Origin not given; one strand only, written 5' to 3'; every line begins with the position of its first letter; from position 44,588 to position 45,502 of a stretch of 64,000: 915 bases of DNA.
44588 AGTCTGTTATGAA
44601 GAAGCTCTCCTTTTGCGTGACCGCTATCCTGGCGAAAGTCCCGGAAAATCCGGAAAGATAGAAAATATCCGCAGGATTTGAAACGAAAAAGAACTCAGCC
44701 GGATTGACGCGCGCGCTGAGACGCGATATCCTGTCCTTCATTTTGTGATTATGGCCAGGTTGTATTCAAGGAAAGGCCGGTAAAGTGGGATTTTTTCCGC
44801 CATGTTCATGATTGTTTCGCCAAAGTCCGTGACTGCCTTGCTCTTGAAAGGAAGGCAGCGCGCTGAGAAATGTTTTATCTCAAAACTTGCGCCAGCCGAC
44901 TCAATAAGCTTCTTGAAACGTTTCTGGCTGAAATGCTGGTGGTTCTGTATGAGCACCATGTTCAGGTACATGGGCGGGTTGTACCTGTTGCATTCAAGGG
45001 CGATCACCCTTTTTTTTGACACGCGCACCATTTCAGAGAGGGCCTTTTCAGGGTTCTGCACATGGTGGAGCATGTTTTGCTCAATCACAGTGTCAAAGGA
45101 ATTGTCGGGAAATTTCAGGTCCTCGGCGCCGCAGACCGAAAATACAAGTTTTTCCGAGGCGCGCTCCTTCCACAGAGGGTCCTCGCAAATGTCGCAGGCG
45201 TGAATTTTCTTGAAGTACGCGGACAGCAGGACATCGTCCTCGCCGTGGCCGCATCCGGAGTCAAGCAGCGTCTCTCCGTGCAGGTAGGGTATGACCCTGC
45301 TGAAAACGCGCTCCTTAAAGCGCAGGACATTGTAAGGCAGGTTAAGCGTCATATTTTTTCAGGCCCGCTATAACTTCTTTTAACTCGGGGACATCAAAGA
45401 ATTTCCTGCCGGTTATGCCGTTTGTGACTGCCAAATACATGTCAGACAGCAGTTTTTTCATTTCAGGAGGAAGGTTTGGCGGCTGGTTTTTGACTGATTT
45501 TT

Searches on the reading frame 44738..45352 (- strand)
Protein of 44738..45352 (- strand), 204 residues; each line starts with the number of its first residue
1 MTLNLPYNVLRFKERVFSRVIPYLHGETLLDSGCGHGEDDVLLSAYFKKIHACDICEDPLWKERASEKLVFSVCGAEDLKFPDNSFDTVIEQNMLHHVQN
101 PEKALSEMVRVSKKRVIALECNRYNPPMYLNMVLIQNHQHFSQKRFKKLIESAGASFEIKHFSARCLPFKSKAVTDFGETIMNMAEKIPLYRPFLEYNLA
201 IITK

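Call 10: search_protein_families(library=pfam, proteins=[window:44738-45352:-])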
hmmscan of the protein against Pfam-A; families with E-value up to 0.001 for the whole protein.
window:44738-45352:- (204 aa): 8 families
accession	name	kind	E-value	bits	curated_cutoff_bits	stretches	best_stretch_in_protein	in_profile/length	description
PF08241.18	Methyltransf_11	-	1.9e-18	67.3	21.2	1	30-114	1-89/95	Methyltransferase domain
PF13649.12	Methyltransf_25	-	2.6e-13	50.9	27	1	30-114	2-95/97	Methyltransferase domain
PF13847.12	Methyltransf_31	-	1.1e-11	45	27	1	26-153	4-144/145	Methyltransferase domain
PF13489.12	Methyltransf_23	-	2.3e-08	34.4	27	1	25-117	22-113/164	Methyltransferase domain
PF07021.18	MetW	-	3.5e-08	33.7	21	1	25-119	13-109/193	Methionine biosynthesis protein MetW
PF08242.18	Methyltransf_12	-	7.4e-08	33.5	30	1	30-112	1-92/98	Methyltransferase domain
PF01209.24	Ubie_methyltran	-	3.4e-06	27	20.1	1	18-125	40-158/233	ubiE/COQ5 methyltransferase family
PF05219.18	DREV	-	1.1e-05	25.1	26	1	26-158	95-218/265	DREV methyltransferase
